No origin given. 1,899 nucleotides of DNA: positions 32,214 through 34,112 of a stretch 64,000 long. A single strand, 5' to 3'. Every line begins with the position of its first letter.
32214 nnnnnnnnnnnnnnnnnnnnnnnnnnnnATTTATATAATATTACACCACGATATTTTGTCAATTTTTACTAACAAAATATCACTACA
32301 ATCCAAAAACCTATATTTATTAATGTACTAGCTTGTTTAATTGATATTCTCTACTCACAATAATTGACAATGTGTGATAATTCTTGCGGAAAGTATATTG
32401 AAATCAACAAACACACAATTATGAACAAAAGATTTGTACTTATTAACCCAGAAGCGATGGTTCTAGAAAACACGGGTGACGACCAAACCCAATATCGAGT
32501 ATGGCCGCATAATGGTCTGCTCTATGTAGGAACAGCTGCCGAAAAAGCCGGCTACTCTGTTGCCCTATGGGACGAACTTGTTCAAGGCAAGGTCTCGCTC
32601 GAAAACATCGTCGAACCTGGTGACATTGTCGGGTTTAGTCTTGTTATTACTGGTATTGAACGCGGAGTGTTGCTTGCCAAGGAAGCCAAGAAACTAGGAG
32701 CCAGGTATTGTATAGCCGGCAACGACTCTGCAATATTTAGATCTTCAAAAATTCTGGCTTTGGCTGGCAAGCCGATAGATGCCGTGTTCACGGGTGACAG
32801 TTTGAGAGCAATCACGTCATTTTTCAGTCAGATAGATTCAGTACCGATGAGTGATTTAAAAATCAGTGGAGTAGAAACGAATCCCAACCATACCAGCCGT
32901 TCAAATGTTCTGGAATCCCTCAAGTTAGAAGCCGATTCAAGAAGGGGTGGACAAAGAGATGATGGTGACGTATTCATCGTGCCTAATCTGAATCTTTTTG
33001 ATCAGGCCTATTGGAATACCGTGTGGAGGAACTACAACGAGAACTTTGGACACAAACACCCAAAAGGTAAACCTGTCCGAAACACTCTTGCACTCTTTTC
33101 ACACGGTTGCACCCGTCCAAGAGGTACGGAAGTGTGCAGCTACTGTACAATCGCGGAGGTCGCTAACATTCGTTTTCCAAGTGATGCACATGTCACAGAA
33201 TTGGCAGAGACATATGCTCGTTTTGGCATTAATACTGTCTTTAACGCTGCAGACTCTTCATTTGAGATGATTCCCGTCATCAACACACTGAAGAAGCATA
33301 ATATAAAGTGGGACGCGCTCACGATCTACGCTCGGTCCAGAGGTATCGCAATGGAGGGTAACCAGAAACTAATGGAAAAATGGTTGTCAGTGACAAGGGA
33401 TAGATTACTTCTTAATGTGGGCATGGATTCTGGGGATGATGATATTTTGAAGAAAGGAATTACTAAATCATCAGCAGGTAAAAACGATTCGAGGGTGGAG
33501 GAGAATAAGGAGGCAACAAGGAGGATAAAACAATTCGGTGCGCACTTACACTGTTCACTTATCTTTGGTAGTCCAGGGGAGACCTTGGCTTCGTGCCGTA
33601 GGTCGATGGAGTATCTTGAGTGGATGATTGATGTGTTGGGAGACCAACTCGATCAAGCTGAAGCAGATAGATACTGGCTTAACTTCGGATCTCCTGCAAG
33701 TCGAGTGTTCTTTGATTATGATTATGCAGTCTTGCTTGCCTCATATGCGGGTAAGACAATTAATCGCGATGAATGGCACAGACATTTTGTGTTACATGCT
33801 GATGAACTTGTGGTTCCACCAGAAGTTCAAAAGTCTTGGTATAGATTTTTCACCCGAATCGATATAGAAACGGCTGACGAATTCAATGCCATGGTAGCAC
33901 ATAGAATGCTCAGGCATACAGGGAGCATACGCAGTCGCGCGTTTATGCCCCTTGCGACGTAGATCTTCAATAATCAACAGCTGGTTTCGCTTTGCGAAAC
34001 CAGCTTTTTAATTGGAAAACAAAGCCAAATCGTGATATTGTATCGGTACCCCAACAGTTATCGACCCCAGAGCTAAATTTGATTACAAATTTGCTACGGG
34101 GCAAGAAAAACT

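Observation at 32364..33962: B12-binding-like radical SAM family gene with an unusual CX8CX2C cluster motif, on a G+C-rich island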

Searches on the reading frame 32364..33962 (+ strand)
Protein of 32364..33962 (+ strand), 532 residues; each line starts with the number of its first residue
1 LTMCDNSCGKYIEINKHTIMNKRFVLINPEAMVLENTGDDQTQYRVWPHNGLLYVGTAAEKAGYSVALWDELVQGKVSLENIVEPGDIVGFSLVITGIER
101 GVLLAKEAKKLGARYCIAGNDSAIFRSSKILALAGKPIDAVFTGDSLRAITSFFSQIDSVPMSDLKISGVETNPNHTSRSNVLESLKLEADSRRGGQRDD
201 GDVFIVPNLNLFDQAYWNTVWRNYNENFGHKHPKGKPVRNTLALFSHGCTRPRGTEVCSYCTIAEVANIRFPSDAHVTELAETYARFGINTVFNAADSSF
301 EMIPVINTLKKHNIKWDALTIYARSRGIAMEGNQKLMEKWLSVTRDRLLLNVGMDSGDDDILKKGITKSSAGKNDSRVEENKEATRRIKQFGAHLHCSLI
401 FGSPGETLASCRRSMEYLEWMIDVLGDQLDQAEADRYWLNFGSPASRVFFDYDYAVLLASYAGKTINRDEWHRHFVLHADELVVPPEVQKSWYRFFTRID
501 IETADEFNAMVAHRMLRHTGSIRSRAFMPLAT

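Call 3: search_protein_families(library=pfam, proteins=[window:32364-33962:+], max_evalue=1)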
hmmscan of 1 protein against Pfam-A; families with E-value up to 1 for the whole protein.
window:32364-33962:+ (532 aa): 2 families
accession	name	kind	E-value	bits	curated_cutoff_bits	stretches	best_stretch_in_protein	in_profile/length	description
PF04055.27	Radical_SAM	-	0.00083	20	29.5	1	246-417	4-165/166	Radical SAM superfamily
PF02310.24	B12-binding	-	0.05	13.9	32.1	1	46-134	11-102/121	B12 binding domain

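Call 4: search_protein_families(library=ncbifam, proteins=[window:32364-33962:+], max_evalue=1)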
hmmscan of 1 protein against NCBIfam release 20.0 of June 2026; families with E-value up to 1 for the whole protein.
window:32364-33962:+ (532 aa): 6 families
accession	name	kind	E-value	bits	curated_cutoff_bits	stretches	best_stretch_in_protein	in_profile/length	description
TIGR04072.2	rSAM_ladder_B12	equivalog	9.8e-06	24.4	360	1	256-420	191-348/443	lipid biosynthesis B12-binding/radical SAM protein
NF038361.1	rSAM_Sden_1168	equivalog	1.1e-05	24.3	575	1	9-419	50-449/560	Sden_1168 family B12-binding radical SAM P-methyltransferase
TIGR03471.1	HpnJ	equivalog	1.3e-05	24.3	577.6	1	347-418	299-362/472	hopanoid biosynthesis associated radical SAM protein HpnJ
TIGR04013.1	B12_SAM_MJ_1487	hypoth_equivalog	1.4e-05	24.1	251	1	350-423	269-335/382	TIGR04013 family B12-binding domain/radical SAM domain-containing protein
TIGR04367.1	HpnR_B12_rSAM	equivalog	6.6e-05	21.6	650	1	50-190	23-166/490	hopanoid C-3 methylase HpnR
TIGR04479.1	bcpD_PhpK_rSAM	subfamily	0.00024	19.6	600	1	293-419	297-407/504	PhpK family radical SAM P-methyltransferase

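Call 5: search_solved_structures(query=window:32364-33962:+, max_evalue=10, show_alignments=3)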
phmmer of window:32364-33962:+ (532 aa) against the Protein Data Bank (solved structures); distinct sequences matched with E-value up to 10: 4.
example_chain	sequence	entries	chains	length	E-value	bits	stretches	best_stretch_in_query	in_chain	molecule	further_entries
4i84_A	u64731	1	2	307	0.0061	18.8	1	14-130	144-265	Heme/hemopexin-binding protein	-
6qvp_A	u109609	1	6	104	0.13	14.5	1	58-117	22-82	Inner membrane protein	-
3c3k_A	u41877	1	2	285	1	11.5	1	104-161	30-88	Alanine racemase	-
3wrv_A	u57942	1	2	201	1.3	11.2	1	298-350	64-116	Tm-1 protein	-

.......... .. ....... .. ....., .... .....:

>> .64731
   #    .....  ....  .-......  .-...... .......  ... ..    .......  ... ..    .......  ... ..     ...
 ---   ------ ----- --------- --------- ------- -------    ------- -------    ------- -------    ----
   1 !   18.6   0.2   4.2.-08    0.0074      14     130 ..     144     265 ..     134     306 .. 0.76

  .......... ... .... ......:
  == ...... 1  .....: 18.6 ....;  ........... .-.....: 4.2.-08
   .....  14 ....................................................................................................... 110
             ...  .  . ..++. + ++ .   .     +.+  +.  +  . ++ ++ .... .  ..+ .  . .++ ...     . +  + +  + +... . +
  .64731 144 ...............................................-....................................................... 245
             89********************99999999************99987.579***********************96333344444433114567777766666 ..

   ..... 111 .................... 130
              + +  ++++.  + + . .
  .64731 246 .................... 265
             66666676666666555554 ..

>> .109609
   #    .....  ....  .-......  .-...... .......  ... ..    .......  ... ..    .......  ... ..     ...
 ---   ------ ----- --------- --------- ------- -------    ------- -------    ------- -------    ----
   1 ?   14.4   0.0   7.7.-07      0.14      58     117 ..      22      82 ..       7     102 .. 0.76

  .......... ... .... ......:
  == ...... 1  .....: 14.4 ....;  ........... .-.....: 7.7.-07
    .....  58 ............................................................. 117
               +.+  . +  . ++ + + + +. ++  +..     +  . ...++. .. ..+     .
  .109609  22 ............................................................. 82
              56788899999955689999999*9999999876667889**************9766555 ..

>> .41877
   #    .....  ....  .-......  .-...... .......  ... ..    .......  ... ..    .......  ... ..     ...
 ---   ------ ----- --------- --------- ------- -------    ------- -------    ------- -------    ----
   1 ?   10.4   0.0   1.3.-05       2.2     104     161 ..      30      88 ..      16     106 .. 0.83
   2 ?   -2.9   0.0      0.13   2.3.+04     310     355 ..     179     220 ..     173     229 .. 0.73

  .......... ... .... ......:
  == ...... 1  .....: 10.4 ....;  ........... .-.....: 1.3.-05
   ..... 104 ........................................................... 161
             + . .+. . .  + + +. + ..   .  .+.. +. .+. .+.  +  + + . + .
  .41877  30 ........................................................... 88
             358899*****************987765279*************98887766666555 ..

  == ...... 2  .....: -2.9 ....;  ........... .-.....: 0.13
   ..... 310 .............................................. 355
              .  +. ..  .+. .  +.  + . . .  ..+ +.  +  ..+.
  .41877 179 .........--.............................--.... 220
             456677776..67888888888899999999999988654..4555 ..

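Call 6: find_homologous_proteins(query=window:32364-33962:+, max_evalue=0.001)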
Query window:32364-33962:+ (532 aa): 169 proteins with E <= 0.001 among 8000 candidates; the best 120 are listed.
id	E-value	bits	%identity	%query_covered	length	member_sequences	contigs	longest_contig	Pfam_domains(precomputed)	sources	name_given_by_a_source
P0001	0.0e+0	1227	100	100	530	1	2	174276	-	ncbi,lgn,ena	-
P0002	1.4e-276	937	78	96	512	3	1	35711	-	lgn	-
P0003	1.3e-203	696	61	96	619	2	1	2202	PF04055.28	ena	-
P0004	8.8e-198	677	60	95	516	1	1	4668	PF04055.28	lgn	-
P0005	2.4e-193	662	58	95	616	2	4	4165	PF04055.28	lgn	-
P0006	2.8e-193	662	57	96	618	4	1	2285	-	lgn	-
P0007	9.8e-193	660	59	95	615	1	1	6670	-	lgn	-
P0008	3.1e-191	655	59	95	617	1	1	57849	PF04055.28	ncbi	-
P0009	2.7e-190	652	58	95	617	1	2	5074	-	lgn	-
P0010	8.2e-189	647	57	95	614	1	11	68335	-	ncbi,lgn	-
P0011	7.4e-187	641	57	95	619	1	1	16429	-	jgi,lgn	jgi:radical SAM superfamily enzyme YgiQ (UPF0313 family)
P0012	1.1e-186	640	56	95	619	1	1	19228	-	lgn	-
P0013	1.9e-184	633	57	95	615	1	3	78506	-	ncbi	-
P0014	5.7e-182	625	56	97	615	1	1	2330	-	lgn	-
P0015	7.4e-181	621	54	97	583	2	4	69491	PF04055.28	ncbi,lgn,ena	-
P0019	1.1e-178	614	53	98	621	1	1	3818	PF04055.28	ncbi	-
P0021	8.6e-178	611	54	96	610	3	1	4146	PF04055.28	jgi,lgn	jgi:radical SAM superfamily enzyme YgiQ (UPF0313 family)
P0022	2.1e-177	609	54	98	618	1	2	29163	PF04055.28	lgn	-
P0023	3.8e-176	605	59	85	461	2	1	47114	PF04055.28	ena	-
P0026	2.6e-175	603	54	96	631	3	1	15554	PF04055.28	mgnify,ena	mgnify:CR=1 FL=1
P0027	9.3e-175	601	54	96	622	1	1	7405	PF04055.28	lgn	-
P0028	1.7e-174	600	53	95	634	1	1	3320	PF04055.28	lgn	-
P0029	2.8e-174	599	54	95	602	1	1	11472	PF04055.28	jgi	jgi:radical SAM superfamily enzyme YgiQ (UPF0313 family)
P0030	3.9e-174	599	52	100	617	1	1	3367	PF04055.28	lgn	-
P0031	4.2e-174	599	54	95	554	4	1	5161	PF04055.28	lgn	-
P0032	9.8e-174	597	54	95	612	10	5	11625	PF04055.28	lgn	-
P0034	1.4e-173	597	53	95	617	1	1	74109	PF04055.28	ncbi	-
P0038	1.6e-172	593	55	95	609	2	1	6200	PF02310.25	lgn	-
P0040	6.4e-172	591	53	96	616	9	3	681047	PF04055.28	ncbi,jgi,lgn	jgi:hypothetical protein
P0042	8.1e-171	588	52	99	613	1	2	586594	-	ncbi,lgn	ncbi:MAG: hypothetical protein V4526_00400 [Patescibacteria group bacterium]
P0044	2.2e-170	586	53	95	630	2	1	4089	PF04055.28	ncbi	-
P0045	3.3e-170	586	52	98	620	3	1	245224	PF04055.28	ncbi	-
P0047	5.7e-170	585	54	96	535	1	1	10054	PF04055.28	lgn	-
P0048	5.7e-170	585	54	95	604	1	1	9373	PF04055.28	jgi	jgi:hypothetical protein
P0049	6.9e-170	585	52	96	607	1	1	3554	PF04055.28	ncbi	-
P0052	1.2e-169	584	53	95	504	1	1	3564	PF04055.28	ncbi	-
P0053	1.6e-168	580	52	96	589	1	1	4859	PF04055.28,PF02310.25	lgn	-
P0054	4.0e-168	579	52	96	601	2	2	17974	PF04055.28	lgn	-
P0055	6.1e-168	578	50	96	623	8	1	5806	PF04055.28,PF02310.25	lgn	-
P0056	8.9e-168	578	51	96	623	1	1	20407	PF04055.28,PF02310.25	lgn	-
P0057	1.2e-167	577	55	95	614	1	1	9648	PF04055.28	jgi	jgi:hypothetical protein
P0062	9.4e-165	568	53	96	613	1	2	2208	PF04055.28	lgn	-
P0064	1.6e-162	560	51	96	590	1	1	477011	PF04055.28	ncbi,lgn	-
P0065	1.2e-161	557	48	96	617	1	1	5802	PF04055.28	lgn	-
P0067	2.6e-161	556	49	96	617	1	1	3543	PF04055.28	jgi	jgi:Radical SAM superfamily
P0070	7.9e-161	555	50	95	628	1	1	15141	PF04055.28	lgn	-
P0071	2.9e-160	553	50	96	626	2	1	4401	PF04055.28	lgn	-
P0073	4.8e-160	552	50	97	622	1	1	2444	PF04055.28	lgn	-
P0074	6.3e-160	552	52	96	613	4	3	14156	PF04055.28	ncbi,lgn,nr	ncbi:hypothetical protein HY373_00980 [Candidatus Berkelbacteria bacterium]|nr:hypothetical protein 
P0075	1.0e-159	551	48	96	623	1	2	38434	PF04055.28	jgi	jgi:radical SAM superfamily enzyme YgiQ (UPF0313 family)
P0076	5.0e-159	549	50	99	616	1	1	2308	PF04055.28,PF02310.25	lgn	-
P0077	4.6e-158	546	50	96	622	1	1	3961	PF04055.28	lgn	-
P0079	6.7e-158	545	51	96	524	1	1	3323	PF04055.28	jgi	jgi:hypothetical protein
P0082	1.8e-157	544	48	96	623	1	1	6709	PF04055.28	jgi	jgi:radical SAM superfamily enzyme YgiQ (UPF0313 family)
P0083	2.5e-157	543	51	96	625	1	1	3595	PF04055.28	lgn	-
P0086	1.5e-156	541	51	96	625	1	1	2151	PF04055.28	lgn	-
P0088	2.3e-156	540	47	96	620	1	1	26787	PF04055.28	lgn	-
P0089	2.7e-156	540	51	96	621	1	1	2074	PF04055.28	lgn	-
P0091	3.9e-155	536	51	95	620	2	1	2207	PF04055.28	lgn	-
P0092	6.1e-155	535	51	96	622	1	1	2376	PF04055.28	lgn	-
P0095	1.9e-154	534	50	95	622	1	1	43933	PF02310.25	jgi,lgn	jgi:radical SAM superfamily enzyme YgiQ (UPF0313 family)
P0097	1.1e-153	531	52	94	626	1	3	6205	PF04055.28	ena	-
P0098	1.4e-153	531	50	96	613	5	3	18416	PF02310.25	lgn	-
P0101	3.1e-153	530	50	96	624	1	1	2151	PF04055.28,PF02310.25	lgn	-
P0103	4.7e-153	529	47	98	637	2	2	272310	-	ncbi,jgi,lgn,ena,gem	-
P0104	5.4e-153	529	50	96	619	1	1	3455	PF04055.28,PF02310.25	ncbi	-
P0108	1.0e-152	528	49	97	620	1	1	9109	PF04055.28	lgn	-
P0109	1.4e-152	528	50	95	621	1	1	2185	PF04055.28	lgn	-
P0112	6.7e-152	525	49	96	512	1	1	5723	PF04055.28,PF02310.25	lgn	-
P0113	9.3e-152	525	49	96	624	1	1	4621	PF04055.28,PF02310.25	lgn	-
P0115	2.0e-151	524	51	94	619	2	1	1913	PF04055.28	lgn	-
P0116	2.1e-151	524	50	96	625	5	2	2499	PF04055.28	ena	-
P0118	1.1e-150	521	48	95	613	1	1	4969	PF04055.28,PF02310.25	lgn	-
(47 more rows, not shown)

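Call 10: find_encoding_contigs(protein=P0002, flank=6000, max_places=2)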
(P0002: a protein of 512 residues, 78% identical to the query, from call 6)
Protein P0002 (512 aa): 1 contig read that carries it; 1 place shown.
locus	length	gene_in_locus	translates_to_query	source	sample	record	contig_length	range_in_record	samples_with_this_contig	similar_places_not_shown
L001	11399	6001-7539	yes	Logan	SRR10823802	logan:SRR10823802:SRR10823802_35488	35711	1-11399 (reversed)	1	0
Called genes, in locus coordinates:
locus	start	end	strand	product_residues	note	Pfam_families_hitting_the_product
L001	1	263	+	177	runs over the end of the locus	-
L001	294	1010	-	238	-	PF01978:TrmB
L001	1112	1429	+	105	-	-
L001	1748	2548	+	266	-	PF00730:HhH-GPD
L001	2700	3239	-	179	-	PF01327:Pep_deformylase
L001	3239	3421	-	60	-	-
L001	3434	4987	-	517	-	-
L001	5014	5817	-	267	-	PF01978:TrmB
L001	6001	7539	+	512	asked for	-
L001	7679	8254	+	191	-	PF00574:CLP_protease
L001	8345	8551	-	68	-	-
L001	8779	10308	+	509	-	PF12072:RNase_Y_N, PF00013:KH_1, PF01966:HD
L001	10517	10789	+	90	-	PF00216:Bac_DNA_binding, PF18291:HU-HIG (weak)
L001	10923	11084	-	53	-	-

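Call 11: find_encoding_contigs(protein=P0010, flank=6000, max_places=2)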
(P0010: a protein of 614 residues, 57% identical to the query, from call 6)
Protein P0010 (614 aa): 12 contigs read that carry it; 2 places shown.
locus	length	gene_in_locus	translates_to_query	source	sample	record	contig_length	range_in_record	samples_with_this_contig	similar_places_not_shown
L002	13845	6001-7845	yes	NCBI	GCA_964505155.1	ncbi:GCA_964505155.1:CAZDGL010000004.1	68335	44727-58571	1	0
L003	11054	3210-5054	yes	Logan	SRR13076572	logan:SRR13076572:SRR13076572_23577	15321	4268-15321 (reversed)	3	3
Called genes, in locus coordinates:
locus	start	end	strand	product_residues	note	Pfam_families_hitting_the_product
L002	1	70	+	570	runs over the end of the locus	PF03717:PBP_dimer, PF00905:Transpeptidase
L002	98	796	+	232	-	PF06790:UPF0259, PF10110:GPDPase_memb (faint)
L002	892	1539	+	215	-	PF00406:ADK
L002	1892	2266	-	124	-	-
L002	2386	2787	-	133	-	-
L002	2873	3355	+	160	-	PF10648:Gmad2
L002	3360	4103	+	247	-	PF13739:PdaC, PF11738:DUF3298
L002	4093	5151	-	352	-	PF02646:RmuC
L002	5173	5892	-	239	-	PF00929:RNase_T, PF01612:DNA_pol_A_exo1 (faint), PF20600:ExoX-like_C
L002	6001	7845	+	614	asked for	-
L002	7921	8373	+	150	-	PF09424:YqeY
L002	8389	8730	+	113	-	PF04020:Phage_holin_4_2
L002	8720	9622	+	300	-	PF03690:MYG1_exonuc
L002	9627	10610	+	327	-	PF01018:GTP1_OBG, PF01926:MMR_HSR1, PF02421:FeoB_N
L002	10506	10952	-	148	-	-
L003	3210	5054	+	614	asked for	-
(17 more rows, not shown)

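Call 12: find_encoding_contigs(protein=P0040, flank=6000, max_places=2)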
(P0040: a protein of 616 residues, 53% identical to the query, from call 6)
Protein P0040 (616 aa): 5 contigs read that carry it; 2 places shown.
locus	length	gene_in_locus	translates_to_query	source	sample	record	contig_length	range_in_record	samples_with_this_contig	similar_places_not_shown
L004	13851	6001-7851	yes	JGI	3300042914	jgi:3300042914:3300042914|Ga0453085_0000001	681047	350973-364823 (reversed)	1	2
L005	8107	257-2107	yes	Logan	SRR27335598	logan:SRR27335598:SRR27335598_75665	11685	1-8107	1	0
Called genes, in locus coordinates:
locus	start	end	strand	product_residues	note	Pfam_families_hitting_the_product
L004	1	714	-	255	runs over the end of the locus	PF01978:TrmB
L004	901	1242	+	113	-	-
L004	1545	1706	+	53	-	-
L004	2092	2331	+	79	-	-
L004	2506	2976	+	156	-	PF00588:SpoU_methylase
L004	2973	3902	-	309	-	-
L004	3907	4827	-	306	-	PF01149:Fapy_DNA_glyco, PF06831:H2TH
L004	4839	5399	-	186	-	PF01330:RuvA_N, PF00633:HHH (faint), PF14520:HHH_5, PF07499:RuvA_C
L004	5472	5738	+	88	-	PF01649:Ribosomal_S20p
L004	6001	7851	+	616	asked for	PF04055:Radical_SAM (weak)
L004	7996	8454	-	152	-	-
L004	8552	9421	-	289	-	PF00487:FA_desaturase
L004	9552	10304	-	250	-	PF01145:Band_7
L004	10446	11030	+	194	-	-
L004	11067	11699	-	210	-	PF01810:LysE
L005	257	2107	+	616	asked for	PF04055:Radical_SAM (weak)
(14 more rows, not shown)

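Call 18: find_encoding_contigs(protein=P0042, flank=6000, max_places=1)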
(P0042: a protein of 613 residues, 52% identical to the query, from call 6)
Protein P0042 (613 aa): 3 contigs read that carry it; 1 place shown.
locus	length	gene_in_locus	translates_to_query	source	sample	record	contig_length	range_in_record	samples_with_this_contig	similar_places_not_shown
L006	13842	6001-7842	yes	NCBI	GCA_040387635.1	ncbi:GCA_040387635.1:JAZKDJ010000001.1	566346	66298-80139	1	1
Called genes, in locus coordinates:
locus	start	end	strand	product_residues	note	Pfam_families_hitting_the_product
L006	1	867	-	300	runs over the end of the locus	PF00892:EamA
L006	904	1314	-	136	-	-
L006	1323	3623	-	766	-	PF00133:tRNA-synt_1, PF09334:tRNA-synt_1g, PF00133:tRNA-synt_1, PF08264:Anticodon_1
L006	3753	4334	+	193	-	-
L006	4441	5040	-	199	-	-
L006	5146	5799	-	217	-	PF00688:TGFb_propeptide (weak), PF24517:CBM96 (weak)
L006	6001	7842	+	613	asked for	-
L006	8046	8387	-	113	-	-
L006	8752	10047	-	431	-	PF08245:Mur_ligase_M, PF02875:Mur_ligase_C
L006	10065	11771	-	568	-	PF03717:PBP_dimer, PF00905:Transpeptidase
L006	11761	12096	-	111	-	-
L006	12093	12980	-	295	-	PF01795:Methyltransf_5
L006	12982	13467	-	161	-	PF02381:MraZ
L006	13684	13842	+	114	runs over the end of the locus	PF07963:N_methyl (faint)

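Call 19: find_encoding_contigs(protein=P0064, flank=6000, max_places=1)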
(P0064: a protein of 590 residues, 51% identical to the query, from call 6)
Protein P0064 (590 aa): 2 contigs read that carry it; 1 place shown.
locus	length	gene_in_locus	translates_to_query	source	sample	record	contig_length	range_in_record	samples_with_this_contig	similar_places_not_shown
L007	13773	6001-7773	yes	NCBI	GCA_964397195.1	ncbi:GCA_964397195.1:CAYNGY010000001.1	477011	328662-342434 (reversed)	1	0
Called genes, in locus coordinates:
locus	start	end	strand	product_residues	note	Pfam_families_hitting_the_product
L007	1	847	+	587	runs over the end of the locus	PF00664:ABC_membrane, PF00005:ABC_tran, PF02463:SMC_N (faint)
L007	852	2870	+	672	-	PF00664:ABC_membrane, PF00005:ABC_tran, PF02463:SMC_N (faint)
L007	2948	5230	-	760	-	PF01935:DUF87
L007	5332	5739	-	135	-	-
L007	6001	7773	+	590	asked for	PF04055:Radical_SAM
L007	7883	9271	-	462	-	-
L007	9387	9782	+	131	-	PF22677:Ble-like_N (weak), PF00903:Glyoxalase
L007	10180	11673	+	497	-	PF04055:Radical_SAM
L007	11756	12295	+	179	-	-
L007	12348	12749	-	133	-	PF08570:DUF1761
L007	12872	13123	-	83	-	-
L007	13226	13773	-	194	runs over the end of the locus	-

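Call 20: find_encoding_contigs(protein=P0103, flank=6000, max_places=1)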
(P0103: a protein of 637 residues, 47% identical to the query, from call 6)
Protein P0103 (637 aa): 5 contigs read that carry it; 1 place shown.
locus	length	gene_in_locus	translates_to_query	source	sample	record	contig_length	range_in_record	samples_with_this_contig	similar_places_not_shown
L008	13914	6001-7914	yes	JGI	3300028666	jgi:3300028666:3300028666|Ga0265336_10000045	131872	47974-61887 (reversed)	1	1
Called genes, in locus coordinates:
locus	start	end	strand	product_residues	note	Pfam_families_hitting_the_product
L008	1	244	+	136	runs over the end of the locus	PF00380:Ribosomal_S9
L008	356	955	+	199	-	PF01025:GrpE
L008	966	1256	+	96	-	-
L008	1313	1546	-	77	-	-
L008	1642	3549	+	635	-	PF00012:HSP70, PF06723:MreB_Mbl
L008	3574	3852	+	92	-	-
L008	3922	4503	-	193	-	-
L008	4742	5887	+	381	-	PF26125:AcrVA2-like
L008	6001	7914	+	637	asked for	-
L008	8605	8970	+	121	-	-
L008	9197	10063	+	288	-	PF02498:Bro-N (weak)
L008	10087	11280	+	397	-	PF00226:DnaJ, PF01556:DnaJ_C, PF00684:DnaJ_CXXCXGXG, PF27659:CHP02642 (faint)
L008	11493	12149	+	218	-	PF07853:DUF1648, PF13630:SdpI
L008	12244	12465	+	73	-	-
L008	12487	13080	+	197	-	PF00717:Peptidase_S24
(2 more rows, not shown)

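Call 24: list_cluster_members(proteins=[P0001, P0008, P0013])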
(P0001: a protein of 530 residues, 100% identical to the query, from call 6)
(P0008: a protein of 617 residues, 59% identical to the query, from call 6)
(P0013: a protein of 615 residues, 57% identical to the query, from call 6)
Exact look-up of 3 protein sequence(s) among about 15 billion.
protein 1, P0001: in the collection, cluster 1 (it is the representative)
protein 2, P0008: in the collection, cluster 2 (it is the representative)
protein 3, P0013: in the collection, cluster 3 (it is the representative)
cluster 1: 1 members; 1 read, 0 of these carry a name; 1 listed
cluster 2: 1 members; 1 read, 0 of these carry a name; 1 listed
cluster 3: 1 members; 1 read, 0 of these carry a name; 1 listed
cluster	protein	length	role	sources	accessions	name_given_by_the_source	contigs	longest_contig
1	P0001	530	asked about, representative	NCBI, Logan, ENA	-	-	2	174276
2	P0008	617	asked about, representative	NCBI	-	-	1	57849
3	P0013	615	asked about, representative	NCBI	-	-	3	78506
